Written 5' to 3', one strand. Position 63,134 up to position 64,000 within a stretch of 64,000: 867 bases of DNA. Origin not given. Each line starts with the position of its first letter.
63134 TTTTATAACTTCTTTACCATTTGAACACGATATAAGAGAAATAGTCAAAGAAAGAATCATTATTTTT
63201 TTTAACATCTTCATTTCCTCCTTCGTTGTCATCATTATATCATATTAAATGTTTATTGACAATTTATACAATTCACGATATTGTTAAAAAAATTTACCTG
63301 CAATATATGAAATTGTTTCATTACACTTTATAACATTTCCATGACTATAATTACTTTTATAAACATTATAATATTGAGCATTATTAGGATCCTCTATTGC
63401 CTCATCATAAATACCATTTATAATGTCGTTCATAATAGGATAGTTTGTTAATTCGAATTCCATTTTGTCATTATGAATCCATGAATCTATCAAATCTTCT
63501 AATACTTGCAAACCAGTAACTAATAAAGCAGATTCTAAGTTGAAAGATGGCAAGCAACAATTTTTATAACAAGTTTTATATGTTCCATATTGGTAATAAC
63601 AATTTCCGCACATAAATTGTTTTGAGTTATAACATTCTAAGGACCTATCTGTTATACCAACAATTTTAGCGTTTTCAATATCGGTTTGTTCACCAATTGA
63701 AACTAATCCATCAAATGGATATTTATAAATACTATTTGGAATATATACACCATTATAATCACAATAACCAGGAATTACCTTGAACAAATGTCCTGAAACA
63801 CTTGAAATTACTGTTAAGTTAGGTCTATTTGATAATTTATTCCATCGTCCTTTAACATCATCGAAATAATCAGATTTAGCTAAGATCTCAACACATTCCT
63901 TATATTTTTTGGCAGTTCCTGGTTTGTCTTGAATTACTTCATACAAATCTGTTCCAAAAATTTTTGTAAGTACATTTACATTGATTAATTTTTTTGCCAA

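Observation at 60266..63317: ~611-bp segmental duplication of a lipoprotein gene with its promoter and the 3' tip of its upstream neighbour, bracketing a holin/NTase island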

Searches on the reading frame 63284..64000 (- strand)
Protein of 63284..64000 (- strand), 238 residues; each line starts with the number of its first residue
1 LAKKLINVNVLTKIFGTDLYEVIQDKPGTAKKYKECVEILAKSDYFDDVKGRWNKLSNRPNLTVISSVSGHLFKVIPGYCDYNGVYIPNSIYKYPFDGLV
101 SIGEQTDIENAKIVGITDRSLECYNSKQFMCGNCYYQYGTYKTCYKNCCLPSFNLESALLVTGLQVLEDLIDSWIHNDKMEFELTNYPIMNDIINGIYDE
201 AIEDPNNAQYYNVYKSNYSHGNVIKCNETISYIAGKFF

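Call 7: search_protein_families(library=pfam, proteins=[window:63284-64000:-], max_evalue=1)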
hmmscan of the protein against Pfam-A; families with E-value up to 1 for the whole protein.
window:63284-64000:- (238 aa): 1 family
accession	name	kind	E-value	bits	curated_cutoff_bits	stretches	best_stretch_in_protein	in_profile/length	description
PF04700.17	Baculo_gp41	-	0.027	14.7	23.7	1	188-233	118-163/185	Structural glycoprotein p40/gp41 conserved region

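Call 8: search_protein_families(library=phrogs, proteins=[window:63284-64000:-], max_evalue=0.1)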
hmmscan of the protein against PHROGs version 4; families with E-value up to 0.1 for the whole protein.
window:63284-64000:- (238 aa): 0 families

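Call 9: find_homologous_proteins(query=window:63284-64000:-)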
Query window:63284-64000:- (238 aa): 1 proteins with E <= 0.001 among 119 candidates.
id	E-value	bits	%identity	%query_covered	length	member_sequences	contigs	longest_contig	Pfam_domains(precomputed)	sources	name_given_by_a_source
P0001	2.5e-110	386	71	100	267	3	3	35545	-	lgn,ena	-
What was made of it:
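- Tried and rejected: The C-terminal 238 aa of the hydrolase alone found a single homologue (call 9).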

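Call 12: find_encoding_contigs(protein=P0001, flank=10000, max_places=6)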
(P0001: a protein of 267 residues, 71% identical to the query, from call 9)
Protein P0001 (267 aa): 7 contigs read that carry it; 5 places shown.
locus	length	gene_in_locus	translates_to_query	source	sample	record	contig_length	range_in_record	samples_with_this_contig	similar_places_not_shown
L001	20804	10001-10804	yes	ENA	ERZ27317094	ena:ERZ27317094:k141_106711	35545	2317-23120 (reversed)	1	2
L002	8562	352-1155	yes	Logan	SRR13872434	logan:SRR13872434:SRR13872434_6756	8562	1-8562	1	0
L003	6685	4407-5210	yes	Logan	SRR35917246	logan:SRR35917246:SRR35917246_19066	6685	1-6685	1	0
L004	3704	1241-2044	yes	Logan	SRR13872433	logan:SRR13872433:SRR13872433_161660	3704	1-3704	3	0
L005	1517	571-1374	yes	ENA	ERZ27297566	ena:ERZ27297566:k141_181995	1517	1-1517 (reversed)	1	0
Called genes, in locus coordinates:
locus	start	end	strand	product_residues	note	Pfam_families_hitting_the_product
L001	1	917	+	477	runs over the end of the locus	PF17767:NAPRTase_N, PF04095:NAPRTase, PF17956:NAPRTase_C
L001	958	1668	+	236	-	-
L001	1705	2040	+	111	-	PF07745:Glyco_hydro_53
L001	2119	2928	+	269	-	PF07745:Glyco_hydro_53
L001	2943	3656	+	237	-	PF01643:Acyl-ACP_TE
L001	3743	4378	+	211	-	PF00132:Hexapep, PF14602:Hexapep_2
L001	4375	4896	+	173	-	PF02870:Methyltransf_1N (weak), PF01035:DNA_binding_1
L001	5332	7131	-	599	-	-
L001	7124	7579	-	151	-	PF20288:MC2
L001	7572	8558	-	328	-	PF20282:CTD6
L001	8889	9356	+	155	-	PF08281:Sigma70_r4_2, PF04545:Sigma70_r4 (weak)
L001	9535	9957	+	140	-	-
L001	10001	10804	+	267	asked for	-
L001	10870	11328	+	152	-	-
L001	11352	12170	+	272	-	PF18765:Polbeta, PF01909:NTP_transf_2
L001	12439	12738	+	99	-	-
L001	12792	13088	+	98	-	PF16079:Phage_holin_5_2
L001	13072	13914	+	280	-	PF22600:MTPAP-like_central (faint), PF01909:NTP_transf_2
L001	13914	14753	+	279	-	PF18765:Polbeta, PF01909:NTP_transf_2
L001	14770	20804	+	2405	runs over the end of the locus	PF13385:Laminin_G_3 (faint), PF05593:RHS_repeat (weak), PF25023:TEN_YD-shell, PF07591:PT-HINT, PF14890:Intein_splicing (weak)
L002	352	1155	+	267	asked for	-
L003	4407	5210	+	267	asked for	-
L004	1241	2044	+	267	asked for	-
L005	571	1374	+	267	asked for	-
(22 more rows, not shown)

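Call 18: search_protein_families(library=pfam, proteins=[L001:9535-9957:+, L001:10870-11328:+, L001:13072-13914:+, L001:13914-14753:+], max_evalue=0.1)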
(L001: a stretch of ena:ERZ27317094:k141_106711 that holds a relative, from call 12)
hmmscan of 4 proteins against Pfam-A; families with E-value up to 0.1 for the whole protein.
L001:9535-9957:+ (140 aa): 0 families

L001:10870-11328:+ (152 aa): 0 families

L001:13072-13914:+ (280 aa): 6 families
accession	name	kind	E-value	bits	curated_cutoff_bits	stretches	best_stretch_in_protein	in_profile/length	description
PF01909.29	NTP_transf_2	-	3.4e-10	40.6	21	1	201-260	5-72/93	Nucleotidyltransferase domain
PF22600.2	MTPAP-like_central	-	1.6e-05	25.5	27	1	204-245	33-74/139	Poly(A) RNA polymerase, mitochondrial-like, central palm domain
PF18765.7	Polbeta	-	0.00022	21.8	26.9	1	202-249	5-55/93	Polymerase beta, Nucleotidyltransferase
PF22014.2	DUF6932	-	0.057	14.3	27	0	180-246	26-86/142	Family of unknown function (DUF6932)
PF17590.7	DUF5488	-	0.06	13.5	25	0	165-189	25-49/70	Family of unknown function (DUF5488)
PF14792.12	DNA_pol_B_palm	-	0.069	13.8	25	0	190-252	4-65/113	DNA polymerase beta palm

L001:13914-14753:+ (279 aa): 5 families
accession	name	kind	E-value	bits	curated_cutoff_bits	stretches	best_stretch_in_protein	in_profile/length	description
PF18765.7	Polbeta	-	6.3e-10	39.5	26.9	1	200-263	12-72/93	Polymerase beta, Nucleotidyltransferase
PF01909.29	NTP_transf_2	-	1e-08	35.9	21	1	194-262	7-76/93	Nucleotidyltransferase domain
PF22600.2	MTPAP-like_central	-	0.00056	20.5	27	1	203-247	41-84/139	Poly(A) RNA polymerase, mitochondrial-like, central palm domain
PF12633.13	Adenyl_cycl_N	-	0.0014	19.1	27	1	169-245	60-136/199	Adenylate cyclase NT domain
PF22014.2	DUF6932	-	0.053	14.4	27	0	195-251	45-104/142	Family of unknown function (DUF6932)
